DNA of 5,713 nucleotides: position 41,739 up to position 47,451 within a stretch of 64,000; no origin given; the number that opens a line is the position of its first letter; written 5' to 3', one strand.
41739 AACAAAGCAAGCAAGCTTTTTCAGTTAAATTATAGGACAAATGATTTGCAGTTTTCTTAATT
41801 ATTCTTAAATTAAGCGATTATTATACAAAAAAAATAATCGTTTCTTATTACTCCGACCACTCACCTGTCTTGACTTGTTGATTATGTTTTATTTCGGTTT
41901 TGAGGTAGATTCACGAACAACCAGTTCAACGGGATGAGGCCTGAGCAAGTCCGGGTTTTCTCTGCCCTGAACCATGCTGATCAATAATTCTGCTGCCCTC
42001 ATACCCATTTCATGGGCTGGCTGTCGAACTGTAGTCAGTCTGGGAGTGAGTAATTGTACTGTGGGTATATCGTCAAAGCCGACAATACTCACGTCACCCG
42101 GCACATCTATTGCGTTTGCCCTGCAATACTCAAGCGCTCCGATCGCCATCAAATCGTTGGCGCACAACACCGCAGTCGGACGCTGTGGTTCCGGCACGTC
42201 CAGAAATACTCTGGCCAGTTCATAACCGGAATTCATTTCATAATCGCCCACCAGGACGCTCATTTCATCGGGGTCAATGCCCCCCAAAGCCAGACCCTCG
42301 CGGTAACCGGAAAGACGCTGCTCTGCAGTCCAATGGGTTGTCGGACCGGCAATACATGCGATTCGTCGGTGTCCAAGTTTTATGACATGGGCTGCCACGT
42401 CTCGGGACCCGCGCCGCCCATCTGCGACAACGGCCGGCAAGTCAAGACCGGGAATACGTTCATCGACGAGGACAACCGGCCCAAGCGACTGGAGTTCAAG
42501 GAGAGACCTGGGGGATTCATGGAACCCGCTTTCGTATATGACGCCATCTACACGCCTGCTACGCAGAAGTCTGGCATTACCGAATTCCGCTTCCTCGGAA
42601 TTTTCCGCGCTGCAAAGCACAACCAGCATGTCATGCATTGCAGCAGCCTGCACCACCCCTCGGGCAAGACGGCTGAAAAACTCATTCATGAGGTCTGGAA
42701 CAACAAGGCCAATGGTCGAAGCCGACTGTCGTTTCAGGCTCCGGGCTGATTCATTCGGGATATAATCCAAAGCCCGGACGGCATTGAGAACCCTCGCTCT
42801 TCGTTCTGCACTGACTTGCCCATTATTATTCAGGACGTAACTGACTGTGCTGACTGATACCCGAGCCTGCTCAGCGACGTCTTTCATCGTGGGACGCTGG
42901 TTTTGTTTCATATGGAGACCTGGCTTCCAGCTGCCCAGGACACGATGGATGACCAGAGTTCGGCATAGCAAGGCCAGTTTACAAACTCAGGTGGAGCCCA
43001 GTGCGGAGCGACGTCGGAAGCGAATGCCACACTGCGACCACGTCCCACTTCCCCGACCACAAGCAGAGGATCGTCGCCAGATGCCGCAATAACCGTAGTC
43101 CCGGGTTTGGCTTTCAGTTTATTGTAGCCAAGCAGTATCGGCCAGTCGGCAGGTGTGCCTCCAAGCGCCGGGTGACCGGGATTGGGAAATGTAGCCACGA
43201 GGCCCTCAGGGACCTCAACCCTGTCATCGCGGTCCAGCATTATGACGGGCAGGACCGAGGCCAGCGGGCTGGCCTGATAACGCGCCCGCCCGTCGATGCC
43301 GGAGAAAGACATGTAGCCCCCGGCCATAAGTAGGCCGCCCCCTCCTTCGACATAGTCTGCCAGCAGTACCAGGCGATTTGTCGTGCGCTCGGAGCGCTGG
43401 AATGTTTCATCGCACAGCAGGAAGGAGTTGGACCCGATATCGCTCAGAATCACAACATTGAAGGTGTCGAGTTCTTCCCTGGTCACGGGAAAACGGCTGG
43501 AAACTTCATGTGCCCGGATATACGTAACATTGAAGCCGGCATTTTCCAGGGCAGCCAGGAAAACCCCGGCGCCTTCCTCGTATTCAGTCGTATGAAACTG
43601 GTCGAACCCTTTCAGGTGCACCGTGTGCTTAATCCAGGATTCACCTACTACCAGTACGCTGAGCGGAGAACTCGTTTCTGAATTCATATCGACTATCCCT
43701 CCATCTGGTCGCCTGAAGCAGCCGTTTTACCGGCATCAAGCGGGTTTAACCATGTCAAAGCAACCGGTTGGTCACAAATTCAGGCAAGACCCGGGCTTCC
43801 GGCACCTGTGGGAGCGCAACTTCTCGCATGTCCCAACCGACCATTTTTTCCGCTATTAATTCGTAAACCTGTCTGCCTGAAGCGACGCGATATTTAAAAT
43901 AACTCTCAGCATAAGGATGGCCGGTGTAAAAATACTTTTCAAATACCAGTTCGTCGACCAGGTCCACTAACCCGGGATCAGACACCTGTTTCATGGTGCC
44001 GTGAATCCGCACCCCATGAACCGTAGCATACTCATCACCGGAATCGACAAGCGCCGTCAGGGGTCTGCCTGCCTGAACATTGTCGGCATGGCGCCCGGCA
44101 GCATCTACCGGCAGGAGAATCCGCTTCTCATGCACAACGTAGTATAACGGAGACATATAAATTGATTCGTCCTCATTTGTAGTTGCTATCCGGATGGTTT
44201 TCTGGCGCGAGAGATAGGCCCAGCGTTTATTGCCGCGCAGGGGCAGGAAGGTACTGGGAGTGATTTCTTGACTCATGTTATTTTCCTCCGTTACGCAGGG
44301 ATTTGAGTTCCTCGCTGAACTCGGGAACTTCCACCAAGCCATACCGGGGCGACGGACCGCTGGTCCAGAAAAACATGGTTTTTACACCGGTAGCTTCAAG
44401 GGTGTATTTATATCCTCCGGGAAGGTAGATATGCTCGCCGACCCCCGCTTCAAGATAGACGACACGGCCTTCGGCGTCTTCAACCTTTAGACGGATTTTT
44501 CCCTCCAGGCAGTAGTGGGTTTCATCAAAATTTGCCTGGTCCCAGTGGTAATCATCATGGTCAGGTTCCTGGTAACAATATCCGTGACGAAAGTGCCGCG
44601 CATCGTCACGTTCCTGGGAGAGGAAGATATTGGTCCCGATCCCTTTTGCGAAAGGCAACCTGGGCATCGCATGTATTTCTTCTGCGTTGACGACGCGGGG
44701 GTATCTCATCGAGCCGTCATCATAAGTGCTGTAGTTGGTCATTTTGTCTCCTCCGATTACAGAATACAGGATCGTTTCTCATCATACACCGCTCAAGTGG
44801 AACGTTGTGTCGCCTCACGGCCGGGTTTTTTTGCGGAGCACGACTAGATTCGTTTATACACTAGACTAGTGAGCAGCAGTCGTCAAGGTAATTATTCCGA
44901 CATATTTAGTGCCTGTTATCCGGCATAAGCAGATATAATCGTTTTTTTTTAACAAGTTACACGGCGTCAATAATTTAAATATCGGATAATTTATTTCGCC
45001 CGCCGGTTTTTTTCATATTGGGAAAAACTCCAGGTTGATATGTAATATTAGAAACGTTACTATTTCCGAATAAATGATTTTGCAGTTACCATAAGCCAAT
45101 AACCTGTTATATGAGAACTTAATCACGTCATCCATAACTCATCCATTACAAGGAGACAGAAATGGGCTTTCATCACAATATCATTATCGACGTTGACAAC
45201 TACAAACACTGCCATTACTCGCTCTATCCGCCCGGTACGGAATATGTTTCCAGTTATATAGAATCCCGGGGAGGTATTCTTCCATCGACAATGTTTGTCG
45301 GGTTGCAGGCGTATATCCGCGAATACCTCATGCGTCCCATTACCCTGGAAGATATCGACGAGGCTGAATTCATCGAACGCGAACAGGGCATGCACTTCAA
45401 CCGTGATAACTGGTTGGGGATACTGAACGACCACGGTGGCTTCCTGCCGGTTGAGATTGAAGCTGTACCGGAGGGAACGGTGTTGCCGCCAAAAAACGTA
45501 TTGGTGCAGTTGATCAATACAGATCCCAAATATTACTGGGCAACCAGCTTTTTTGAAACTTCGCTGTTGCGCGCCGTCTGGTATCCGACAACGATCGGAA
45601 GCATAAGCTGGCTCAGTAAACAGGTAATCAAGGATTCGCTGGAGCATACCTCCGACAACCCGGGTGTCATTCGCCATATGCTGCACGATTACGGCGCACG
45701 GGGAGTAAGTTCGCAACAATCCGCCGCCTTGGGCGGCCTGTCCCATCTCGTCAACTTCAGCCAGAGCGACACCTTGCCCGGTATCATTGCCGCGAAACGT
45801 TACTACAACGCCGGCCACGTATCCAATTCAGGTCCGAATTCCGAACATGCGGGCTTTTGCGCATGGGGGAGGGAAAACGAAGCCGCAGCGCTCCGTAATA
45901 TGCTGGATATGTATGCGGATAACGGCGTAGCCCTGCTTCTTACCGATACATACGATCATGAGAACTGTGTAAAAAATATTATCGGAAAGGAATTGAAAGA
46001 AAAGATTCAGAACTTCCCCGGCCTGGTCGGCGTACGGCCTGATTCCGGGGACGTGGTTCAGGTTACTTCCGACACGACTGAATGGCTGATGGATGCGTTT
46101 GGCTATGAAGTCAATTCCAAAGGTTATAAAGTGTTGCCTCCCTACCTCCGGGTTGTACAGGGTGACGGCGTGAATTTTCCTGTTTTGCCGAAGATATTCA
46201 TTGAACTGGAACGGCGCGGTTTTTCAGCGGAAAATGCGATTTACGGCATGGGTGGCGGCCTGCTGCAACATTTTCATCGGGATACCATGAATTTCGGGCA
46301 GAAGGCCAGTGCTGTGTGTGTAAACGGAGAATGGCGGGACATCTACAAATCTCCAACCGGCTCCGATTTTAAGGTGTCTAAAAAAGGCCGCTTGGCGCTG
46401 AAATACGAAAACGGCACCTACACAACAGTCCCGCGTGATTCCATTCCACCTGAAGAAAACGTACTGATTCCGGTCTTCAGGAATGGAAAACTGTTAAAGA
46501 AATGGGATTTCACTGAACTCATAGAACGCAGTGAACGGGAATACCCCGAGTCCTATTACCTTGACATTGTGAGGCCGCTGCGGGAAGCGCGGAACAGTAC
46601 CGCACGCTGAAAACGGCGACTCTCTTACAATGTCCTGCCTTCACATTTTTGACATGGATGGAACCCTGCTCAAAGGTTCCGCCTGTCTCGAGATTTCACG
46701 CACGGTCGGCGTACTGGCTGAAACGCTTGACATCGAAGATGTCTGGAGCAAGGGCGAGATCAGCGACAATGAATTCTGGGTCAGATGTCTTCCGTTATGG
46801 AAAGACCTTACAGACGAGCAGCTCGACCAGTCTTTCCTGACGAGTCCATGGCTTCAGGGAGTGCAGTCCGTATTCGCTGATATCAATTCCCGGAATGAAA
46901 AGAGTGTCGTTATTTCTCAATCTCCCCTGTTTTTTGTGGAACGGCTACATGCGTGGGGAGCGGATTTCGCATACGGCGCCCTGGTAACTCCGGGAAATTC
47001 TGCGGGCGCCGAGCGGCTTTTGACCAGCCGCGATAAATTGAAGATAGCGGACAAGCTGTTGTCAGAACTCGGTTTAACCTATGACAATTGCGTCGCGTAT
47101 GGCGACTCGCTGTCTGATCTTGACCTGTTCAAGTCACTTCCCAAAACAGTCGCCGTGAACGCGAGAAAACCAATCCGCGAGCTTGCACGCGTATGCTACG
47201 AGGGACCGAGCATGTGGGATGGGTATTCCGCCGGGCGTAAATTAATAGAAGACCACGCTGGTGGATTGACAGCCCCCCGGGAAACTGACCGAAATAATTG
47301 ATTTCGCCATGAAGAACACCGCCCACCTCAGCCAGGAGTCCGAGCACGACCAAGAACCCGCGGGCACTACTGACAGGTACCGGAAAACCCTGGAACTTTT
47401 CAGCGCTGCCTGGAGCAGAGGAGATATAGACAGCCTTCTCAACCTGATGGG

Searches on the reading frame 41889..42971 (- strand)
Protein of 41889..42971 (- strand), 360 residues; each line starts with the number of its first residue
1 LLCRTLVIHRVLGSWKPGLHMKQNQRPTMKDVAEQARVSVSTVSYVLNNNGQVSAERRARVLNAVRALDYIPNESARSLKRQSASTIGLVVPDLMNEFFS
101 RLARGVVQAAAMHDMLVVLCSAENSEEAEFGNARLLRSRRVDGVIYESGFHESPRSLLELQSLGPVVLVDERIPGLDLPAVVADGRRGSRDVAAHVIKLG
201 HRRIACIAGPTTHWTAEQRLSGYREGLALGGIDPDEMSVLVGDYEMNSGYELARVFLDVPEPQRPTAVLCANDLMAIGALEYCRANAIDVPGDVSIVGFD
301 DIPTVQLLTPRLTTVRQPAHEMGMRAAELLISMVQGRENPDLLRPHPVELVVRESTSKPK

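Call 4: search_protein_families(library=pfam, proteins=[window:41889-42971:-])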
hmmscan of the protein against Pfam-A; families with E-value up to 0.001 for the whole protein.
window:41889-42971:- (360 aa): 4 families
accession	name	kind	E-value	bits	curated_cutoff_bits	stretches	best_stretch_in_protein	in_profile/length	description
PF13377.12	Peripla_BP_3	-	2e-39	135.8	26.5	1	194-356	2-167/167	Periplasmic binding protein-like domain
PF00532.27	Peripla_BP_1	-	8.6e-34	117.7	22.2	1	85-343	2-271/281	Periplasmic binding proteins and sugar binding domain of LacI family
PF00356.27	LacI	-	5e-19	68.3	27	1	28-73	1-46/46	Bacterial regulatory proteins, lacI family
PF13407.12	Peripla_BP_4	-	9.3e-10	38.9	35.1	1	87-337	1-257/258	Periplasmic binding protein domain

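Call 77: search_protein_families(library=ncbifam, proteins=[window:41889-42971:-], max_evalue=0.00001)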
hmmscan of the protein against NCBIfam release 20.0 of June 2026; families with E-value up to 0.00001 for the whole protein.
window:41889-42971:- (360 aa): 17 families
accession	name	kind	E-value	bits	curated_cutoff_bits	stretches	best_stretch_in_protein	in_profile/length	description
NF008269.0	PRK11041.1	equivalog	6.3e-74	249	436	1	21-359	4-340/342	DNA-binding transcriptional regulator CytR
NF047341.1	lactose_RbsR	equivalog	6.4e-68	229.5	382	1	27-358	3-330/331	ribose utilization transcriptional repressor RbsR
NF007075.0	PRK09526.1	subfamily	3.7e-62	210.3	340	1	25-358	4-333/358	LacI family DNA-binding transcriptional regulator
NF007743.0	PRK10423.1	equivalog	1.9e-61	208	531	1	28-355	3-329/330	ribose operon transcriptional repressor RbsR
TIGR01481.1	ccpA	equivalog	7.9e-59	199.7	442.35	1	28-356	4-329/330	catabolite control protein A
NF007979.0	PRK10703.1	equivalog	3.8e-56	190.6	501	1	28-357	3-332/341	HTH-type transcriptional repressor PurR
NF008002.0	PRK10727.1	equivalog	1.2e-55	189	557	1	28-359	3-332/341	HTH-type transcriptional regulator GalR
NF051853.1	TransRegUriRCory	equivalog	5.3e-54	183.5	550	1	27-357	1-325/327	transcriptional regulator UriR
NF007706.0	PRK10401.1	equivalog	9.9e-52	176.3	555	1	28-354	3-327/346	HTH-type transcriptional regulator GalS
NF052440.1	TransRegGNTRPSEAE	equivalog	1.3e-51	175.6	400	1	23-356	2-333/333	HTH-type transcriptional regulator GntR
TIGR02417.1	fruct_sucro_rep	subfamily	1.7e-42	145.9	389.55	1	28-341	1-315/327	D-fructose-responsive transcription factor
NF007449.0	PRK10014.1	subfamily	7.1e-41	140.4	310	1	22-339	2-327/342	Mal regulon transcriptional regulator MalI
NF047913.1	TransRegIdnR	equivalog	6.5e-37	127.6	500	1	23-339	2-314/331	DNA-binding transcriptional regulator IdnR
NF011563.0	PRK14987.1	equivalog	2.8e-36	125.4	433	1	24-337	3-312/331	gluconate operon transcriptional repressor GntR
NF008452.0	PRK11303.1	equivalog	1.4e-31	109.9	385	1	29-339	3-313/332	catabolite repressor/activator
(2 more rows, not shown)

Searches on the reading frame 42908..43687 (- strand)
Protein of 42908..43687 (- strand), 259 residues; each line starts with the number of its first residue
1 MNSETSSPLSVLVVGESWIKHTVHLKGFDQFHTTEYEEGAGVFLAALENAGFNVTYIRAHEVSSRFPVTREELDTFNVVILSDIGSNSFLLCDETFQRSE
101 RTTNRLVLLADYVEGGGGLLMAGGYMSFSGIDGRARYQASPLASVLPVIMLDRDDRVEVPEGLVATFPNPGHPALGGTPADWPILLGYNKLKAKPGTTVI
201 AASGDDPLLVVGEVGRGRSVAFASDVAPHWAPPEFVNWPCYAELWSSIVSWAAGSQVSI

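Call 18: search_protein_families(library=pfam, proteins=[window:42908-43687:-])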
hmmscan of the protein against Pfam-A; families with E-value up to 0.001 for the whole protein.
window:42908-43687:- (259 aa): 1 family
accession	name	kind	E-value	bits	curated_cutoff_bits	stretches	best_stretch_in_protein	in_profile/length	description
PF07090.17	GATase1_like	-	1.1e-97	326.8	27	1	11-251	2-244/247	Putative glutamine amidotransferase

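Call 77: search_protein_families(library=ncbifam, proteins=[window:42908-43687:-], max_evalue=0.00001)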
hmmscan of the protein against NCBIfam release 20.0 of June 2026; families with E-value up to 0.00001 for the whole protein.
window:42908-43687:- (259 aa): 0 families

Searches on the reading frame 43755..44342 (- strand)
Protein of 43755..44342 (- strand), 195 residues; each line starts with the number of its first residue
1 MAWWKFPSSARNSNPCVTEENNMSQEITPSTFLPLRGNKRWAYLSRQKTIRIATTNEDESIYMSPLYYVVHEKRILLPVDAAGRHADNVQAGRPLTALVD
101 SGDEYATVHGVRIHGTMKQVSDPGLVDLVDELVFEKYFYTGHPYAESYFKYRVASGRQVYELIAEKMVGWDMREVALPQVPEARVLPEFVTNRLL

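Call 18: search_protein_families(library=pfam, proteins=[window:43755-44342:-])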
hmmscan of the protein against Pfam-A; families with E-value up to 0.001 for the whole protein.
window:43755-44342:- (195 aa): 2 families
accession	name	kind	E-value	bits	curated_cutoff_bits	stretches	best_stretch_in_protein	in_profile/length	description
PF01243.27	PNPOx_N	-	4e-10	40.6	28.1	1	43-168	8-117/120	Pyridoxamine 5'-phosphate oxidase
PF12900.13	Pyridox_ox_2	-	1.2e-07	32.3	27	1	40-148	5-116/140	Pyridoxamine 5'-phosphate oxidase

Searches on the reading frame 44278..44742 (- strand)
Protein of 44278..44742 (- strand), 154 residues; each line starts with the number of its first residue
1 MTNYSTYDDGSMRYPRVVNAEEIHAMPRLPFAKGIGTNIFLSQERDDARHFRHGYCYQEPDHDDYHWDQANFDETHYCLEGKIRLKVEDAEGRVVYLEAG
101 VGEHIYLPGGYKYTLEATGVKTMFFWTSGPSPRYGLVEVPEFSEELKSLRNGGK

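Call 18: search_protein_families(library=pfam, proteins=[window:44278-44742:-])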
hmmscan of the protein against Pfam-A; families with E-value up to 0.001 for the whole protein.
window:44278-44742:- (154 aa): 0 families

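Call 76: search_protein_families(library=pfam, proteins=[window:44278-44742:-], max_evalue=10)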
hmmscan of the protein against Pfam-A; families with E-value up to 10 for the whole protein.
window:44278-44742:- (154 aa): 3 families
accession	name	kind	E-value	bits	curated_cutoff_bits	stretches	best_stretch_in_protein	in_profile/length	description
PF07883.17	Cupin_2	-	0.005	17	27.2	1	65-123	13-64/70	Cupin domain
PF05899.18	Cupin_3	-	0.0093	16.1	23.5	1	70-116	23-65/74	EutQ-like cupin domain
PF06249.18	EutQ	-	0.055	13.7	21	1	64-120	88-138/152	Ethanolamine utilisation protein EutQ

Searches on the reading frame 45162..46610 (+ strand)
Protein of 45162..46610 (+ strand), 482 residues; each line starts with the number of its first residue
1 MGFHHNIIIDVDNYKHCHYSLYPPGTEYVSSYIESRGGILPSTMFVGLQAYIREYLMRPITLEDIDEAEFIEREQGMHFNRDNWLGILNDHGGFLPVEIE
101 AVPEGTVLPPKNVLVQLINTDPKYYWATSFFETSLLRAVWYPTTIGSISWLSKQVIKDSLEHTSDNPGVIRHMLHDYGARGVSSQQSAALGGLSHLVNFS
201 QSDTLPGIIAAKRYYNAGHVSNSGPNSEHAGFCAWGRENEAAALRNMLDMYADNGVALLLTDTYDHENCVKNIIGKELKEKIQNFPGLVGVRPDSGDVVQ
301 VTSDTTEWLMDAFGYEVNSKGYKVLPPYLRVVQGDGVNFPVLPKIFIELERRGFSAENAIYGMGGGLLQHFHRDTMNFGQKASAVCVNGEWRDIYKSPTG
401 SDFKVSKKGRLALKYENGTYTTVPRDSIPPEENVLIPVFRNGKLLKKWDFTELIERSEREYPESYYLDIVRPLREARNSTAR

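Call 18: search_protein_families(library=pfam, proteins=[window:45162-46610:+])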
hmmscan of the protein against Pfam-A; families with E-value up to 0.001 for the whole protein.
window:45162-46610:+ (482 aa): 2 families
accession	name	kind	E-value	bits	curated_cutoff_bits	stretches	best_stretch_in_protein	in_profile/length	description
PF04095.22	NAPRTase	-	2.8e-35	122.6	20.8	1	174-410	3-221/239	Nicotinate phosphoribosyltransferase (NAPRTase) family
PF18127.6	NAMPT_N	-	3e-21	75.9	25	1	6-99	1-98/98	Nicotinamide phosphoribosyltransferase, N-terminal domain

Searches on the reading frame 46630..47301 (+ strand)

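Call 18: search_protein_families(library=pfam, proteins=[window:46630-47301:+])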
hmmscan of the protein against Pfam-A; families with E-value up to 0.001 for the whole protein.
window:46630-47301:+ (223 aa): 3 families
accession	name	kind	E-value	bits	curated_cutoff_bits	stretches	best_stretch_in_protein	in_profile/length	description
PF12710.13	HAD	-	1.5e-08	35.8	27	1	6-167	2-188/189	haloacid dehalogenase-like hydrolase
PF08282.18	Hydrolase_3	-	5.7e-06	26.7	20.9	0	135-187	187-240/255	haloacid dehalogenase-like hydrolase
PF00702.32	Hydrolase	-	0.00015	22.7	26.4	0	6-167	5-187/191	haloacid dehalogenase-like hydrolase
